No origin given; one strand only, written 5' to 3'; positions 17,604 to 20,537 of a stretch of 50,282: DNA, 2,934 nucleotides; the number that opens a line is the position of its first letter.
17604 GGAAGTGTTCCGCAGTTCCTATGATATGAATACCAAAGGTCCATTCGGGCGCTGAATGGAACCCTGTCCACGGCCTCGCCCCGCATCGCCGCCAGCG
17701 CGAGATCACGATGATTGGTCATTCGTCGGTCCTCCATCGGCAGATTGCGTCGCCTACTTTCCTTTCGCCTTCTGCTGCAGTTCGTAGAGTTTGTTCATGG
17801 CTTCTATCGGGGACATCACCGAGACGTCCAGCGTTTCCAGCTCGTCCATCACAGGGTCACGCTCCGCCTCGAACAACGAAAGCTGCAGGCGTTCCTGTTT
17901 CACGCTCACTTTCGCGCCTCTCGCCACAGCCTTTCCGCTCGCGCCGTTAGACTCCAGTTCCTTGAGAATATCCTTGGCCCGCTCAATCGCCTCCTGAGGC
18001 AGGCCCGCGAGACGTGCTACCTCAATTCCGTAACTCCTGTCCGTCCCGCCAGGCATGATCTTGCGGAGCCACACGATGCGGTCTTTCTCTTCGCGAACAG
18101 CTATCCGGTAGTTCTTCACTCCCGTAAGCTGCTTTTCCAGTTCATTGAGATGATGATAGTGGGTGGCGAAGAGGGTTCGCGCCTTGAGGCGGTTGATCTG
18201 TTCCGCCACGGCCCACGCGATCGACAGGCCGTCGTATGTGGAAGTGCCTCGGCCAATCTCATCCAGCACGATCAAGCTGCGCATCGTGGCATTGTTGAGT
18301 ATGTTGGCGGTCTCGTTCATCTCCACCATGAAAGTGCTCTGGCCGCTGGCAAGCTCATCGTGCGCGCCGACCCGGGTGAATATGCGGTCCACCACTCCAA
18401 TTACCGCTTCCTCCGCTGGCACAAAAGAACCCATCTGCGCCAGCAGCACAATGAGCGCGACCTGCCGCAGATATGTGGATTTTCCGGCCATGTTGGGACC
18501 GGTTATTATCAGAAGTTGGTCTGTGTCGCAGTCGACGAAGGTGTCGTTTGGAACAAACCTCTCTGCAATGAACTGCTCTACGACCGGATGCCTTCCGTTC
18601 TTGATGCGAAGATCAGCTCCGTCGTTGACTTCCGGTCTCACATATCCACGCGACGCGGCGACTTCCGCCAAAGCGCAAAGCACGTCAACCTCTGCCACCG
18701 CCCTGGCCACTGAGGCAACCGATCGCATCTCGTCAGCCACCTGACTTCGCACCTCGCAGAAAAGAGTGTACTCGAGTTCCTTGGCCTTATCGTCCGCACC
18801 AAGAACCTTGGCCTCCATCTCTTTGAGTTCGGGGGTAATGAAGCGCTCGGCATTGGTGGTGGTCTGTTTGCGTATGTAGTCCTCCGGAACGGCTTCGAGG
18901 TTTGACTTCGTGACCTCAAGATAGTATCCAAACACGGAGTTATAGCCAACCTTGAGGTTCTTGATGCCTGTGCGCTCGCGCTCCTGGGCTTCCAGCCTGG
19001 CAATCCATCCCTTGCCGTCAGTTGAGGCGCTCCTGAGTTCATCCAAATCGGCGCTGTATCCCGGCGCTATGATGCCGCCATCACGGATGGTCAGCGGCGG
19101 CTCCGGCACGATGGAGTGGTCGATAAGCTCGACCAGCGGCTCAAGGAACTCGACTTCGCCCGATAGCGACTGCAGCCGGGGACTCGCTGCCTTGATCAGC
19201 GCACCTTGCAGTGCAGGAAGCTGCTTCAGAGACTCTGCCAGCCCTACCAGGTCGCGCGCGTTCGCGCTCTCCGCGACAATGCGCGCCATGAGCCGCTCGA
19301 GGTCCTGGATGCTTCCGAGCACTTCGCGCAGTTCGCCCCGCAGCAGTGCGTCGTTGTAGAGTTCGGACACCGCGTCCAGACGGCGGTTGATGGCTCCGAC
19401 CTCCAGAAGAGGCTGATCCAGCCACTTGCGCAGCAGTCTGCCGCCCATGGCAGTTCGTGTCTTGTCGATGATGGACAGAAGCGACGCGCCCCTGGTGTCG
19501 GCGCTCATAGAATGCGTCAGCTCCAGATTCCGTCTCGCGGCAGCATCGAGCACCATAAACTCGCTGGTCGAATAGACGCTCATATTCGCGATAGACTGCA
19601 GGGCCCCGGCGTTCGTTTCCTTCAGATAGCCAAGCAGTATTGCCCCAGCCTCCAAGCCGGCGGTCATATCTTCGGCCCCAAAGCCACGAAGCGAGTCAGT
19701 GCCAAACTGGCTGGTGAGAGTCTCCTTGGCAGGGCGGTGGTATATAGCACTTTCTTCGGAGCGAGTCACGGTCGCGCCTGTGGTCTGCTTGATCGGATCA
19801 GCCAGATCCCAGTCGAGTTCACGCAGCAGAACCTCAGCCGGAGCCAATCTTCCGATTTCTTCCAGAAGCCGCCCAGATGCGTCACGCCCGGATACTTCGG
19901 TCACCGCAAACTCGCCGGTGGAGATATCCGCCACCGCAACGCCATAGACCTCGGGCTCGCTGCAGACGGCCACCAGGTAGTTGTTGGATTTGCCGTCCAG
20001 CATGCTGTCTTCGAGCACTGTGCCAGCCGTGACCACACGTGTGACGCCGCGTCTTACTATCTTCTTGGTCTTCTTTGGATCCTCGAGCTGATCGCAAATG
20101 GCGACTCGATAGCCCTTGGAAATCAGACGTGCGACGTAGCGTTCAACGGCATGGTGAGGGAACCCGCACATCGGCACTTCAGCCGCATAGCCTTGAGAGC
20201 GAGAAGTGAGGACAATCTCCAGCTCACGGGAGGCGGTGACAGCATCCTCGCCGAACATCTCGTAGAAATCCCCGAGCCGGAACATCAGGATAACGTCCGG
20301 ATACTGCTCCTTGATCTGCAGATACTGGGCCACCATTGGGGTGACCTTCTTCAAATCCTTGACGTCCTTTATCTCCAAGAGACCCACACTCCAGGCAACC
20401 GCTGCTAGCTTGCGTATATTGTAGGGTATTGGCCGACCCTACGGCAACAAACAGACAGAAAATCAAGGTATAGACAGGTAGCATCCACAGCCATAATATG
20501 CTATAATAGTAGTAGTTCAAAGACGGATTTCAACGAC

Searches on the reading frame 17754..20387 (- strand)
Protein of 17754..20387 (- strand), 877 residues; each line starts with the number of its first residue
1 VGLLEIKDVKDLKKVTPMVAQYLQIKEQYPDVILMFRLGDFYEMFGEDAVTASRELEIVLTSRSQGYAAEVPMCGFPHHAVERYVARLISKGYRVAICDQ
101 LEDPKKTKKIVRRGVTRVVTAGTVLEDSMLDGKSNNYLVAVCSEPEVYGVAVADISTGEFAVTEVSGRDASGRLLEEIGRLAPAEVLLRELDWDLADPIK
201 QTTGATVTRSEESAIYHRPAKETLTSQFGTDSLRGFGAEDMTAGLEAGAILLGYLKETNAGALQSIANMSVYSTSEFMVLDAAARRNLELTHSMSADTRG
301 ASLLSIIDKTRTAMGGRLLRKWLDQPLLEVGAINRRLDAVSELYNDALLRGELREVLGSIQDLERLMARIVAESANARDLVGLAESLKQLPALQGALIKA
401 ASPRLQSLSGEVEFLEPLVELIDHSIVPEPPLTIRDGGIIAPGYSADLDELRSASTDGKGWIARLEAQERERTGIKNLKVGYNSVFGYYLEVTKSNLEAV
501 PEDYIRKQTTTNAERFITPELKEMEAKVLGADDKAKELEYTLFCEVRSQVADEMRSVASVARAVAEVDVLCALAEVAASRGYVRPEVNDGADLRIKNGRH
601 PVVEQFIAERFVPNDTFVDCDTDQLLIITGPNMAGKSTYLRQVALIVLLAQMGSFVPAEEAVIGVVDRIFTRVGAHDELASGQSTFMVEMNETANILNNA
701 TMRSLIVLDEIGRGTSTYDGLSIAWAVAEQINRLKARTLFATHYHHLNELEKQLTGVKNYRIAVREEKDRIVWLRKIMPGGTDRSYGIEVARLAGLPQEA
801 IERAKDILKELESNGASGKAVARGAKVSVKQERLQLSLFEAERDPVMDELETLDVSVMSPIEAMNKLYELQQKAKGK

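Call 80: find_homologous_proteins(query=window:17754-20387:-, max_evalue=1e-50)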
Query window:17754-20387:- (877 aa): 8000 proteins with E <= 1e-50 among 8000 candidates; the best 120 are listed.
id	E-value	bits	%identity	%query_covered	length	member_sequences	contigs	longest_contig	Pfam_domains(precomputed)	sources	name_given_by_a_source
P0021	0.0e+0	1901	100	100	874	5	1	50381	PF01624.26,PF05192.24,PF05188.24,PF05190.24,PF00488.28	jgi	-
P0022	0.0e+0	1539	80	99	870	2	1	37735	PF01624.26,PF05192.24,PF05188.24,PF05190.24,PF00488.28,PF27441.1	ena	-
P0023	0.0e+0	1535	80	99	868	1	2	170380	PF01624.26,PF05192.24,PF05188.24,PF05190.24,PF00488.28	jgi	jgi:DNA mismatch repair protein MutS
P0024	0.0e+0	1534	79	98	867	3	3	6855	PF01624.26,PF05192.24,PF05188.24,PF05190.24,PF00488.28,PF27441.1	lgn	-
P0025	0.0e+0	1530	80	98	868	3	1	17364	PF01624.26,PF05192.24,PF05188.24,PF05190.24,PF00488.28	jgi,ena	-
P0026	0.0e+0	1529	80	98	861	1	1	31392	PF01624.26,PF05192.24,PF05188.24,PF05190.24,PF00488.28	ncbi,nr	ncbi:MAG: DNA mismatch repair protein MutS [Armatimonadetes bacterium]|nr:DNA mismatch repair protei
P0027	0.0e+0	1527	80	98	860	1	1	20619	PF01624.26,PF05192.24,PF05188.24,PF05190.24,PF00488.28,PF27441.1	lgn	-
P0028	0.0e+0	1527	80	98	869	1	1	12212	PF01624.26,PF05192.24,PF05188.24,PF05190.24,PF00488.28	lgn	-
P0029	0.0e+0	1525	80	99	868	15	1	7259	PF01624.26,PF05192.24,PF05188.24,PF05190.24,PF00488.28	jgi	-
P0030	0.0e+0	1525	78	99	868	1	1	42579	PF01624.26,PF05192.24,PF05188.24,PF05190.24,PF00488.28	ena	-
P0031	0.0e+0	1524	81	98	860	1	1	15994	PF01624.26,PF05192.24,PF05188.24,PF05190.24,PF00488.28,PF27441.1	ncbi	-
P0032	0.0e+0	1523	79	98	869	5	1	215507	PF01624.26,PF05192.24,PF05188.24,PF05190.24,PF00488.28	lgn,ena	-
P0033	0.0e+0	1522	79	99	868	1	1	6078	PF01624.26,PF05192.24,PF05188.24,PF05190.24,PF00488.28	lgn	-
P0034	0.0e+0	1520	78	99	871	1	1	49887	PF01624.26,PF05192.24,PF05188.24,PF05190.24,PF00488.28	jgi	-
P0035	0.0e+0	1517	80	98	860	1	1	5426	PF01624.26,PF05192.24,PF05188.24,PF05190.24,PF00488.28,PF27441.1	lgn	-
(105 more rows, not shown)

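Call 85: find_encoding_contigs(protein=P0023, flank=10000, max_places=2)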
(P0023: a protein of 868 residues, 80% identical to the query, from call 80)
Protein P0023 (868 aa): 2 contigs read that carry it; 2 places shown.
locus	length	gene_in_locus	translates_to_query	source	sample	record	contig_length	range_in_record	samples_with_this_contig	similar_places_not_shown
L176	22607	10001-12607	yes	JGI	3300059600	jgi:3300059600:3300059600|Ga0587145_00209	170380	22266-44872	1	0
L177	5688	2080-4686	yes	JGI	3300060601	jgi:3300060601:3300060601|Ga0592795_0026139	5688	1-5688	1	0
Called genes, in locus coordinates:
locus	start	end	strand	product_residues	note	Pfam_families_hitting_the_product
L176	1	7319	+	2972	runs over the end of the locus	PF23034:DUF7035 (faint), PF15892:BNR_4 (faint), PF19078:Big_12 (weak), PF01483:P_proprotein, PF19078:Big_12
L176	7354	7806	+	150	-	-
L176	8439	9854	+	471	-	PF00919:UPF0004, PF04055:Radical_SAM, PF01938:TRAM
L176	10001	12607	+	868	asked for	PF01624:MutS_I, PF05188:MutS_II, PF05192:MutS_III, PF05190:MutS_IV, PF00488:MutS_V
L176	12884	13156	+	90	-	PF02604:PhdYeFM_antitox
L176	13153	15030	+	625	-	PF02518:HATPase_c, PF13589:HATPase_c_3, PF01119:DNA_mis_repair, PF08676:MutL_C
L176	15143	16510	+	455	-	PF03050:DDE_Tnp_IS66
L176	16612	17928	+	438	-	PF00009:GTP_EFTU, PF01926:MMR_HSR1, PF02421:FeoB_N, PF04548:AIG1 (weak), PF00009:GTP_EFTU, PF01926:MMR_HSR1, PF02421:FeoB_N, PF14714:KH_dom-like, +6 more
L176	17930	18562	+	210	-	PF02660:G3P_acyltransf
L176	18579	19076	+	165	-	PF01871:AMMECR1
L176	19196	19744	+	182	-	-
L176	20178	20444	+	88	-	PF04025:RemA-like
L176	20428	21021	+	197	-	PF00625:Guanylate_kin, PF13671:AAA_33 (faint)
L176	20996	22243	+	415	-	PF02441:Flavoprotein, PF04127:DFP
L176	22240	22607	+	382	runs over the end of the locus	PF00438:S-AdoMet_synt_N, PF02772:S-AdoMet_synt_M, PF02773:S-AdoMet_synt_C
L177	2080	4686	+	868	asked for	PF01624:MutS_I, PF05188:MutS_II, PF05192:MutS_III, PF05190:MutS_IV, PF00488:MutS_V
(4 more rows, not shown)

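Call 86: find_encoding_contigs(protein=P0022, flank=10000, max_places=2)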
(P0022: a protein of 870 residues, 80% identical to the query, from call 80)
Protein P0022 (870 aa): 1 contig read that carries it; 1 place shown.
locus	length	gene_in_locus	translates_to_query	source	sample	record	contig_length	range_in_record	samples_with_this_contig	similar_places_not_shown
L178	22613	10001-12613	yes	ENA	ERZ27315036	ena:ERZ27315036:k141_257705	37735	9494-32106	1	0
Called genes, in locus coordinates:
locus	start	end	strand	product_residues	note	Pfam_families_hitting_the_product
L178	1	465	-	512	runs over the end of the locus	PF00118:Cpn60_TCP1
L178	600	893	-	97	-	PF00166:Cpn10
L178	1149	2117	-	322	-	-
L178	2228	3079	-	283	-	PF01904:DUF72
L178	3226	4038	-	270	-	PF00121:TIM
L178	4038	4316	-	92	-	-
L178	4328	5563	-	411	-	PF00162:PGK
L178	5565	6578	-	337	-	PF00044:Gp_dh_N, PF02800:Gp_dh_C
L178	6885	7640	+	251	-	-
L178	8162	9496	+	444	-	PF00919:UPF0004, PF04055:Radical_SAM, PF01938:TRAM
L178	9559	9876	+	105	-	-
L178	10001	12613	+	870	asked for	PF01624:MutS_I, PF05188:MutS_II, PF27441:MutS_C (faint), PF05192:MutS_III, PF05190:MutS_IV, PF00488:MutS_V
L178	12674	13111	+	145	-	-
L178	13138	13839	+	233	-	PF11738:DUF3298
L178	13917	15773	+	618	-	PF02518:HATPase_c, PF13589:HATPase_c_3, PF01119:DNA_mis_repair, PF08676:MutL_C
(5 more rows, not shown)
